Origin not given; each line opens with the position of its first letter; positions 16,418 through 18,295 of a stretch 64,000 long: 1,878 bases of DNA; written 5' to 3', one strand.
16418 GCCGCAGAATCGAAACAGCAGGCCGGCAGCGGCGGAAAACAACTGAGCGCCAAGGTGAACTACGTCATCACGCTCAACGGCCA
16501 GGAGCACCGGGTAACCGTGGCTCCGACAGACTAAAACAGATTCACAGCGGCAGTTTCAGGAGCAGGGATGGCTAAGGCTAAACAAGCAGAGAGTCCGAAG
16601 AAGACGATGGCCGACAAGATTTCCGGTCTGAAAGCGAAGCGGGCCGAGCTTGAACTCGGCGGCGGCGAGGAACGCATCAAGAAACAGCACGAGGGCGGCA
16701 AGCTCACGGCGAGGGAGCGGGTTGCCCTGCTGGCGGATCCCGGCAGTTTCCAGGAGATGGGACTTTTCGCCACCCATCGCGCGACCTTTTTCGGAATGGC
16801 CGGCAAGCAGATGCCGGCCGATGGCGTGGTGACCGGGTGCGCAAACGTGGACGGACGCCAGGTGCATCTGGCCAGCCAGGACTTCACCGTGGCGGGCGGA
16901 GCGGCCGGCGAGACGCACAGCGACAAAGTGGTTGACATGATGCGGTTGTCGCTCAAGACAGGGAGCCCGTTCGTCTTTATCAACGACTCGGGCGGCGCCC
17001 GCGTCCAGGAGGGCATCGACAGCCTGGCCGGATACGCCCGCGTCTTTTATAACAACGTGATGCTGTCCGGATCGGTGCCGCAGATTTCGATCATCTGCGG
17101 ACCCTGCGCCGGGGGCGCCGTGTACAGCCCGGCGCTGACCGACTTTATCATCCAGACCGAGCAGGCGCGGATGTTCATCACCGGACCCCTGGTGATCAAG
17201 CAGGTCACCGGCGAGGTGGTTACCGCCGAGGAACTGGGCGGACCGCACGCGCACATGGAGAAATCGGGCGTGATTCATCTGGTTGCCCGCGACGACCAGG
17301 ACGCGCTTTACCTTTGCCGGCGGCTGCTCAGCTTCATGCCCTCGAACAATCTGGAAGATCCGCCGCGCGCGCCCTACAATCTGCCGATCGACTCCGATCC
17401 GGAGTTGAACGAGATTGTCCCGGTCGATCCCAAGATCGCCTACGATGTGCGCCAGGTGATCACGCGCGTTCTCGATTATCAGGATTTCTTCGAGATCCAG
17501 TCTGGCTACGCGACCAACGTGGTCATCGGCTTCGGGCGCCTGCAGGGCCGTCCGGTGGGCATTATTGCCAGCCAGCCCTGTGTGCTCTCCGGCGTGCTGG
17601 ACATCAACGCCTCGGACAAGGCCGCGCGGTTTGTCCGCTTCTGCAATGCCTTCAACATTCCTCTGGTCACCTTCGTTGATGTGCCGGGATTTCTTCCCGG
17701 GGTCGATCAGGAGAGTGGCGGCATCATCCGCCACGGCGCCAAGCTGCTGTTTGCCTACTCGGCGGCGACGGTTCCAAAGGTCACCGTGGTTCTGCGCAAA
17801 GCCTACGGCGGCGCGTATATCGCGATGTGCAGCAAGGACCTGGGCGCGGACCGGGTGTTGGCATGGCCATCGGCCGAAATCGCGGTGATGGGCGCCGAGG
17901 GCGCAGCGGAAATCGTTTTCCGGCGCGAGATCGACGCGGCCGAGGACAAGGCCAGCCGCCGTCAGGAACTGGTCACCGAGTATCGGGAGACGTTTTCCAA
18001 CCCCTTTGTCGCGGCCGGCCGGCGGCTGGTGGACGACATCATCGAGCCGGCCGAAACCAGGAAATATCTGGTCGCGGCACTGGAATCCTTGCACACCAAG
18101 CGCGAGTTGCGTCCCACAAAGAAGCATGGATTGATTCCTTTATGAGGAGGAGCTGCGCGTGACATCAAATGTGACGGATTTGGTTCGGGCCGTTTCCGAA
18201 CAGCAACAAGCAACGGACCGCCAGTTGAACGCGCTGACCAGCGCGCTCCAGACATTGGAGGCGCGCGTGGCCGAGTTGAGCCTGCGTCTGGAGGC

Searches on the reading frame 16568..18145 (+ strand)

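Call 35: search_protein_families(library=pfam, proteins=[window:16568-18145:+], max_evalue=0.00001)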
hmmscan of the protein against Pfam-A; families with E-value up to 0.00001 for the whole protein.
window:16568-18145:+ (525 aa): 3 families
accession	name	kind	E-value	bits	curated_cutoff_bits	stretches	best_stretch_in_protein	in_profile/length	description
PF01039.27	Carboxyl_trans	-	3.6e-190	633.2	22.3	1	39-523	1-493/493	Carboxyl transferase domain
PF03255.19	ACCA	-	3e-12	46.8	23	1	350-457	134-237/310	Acetyl co-enzyme A carboxylase carboxyltransferase-like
PF06833.16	MdcE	-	6.4e-07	29.7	32.7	1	364-464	28-127/196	Malonate decarboxylase gamma subunit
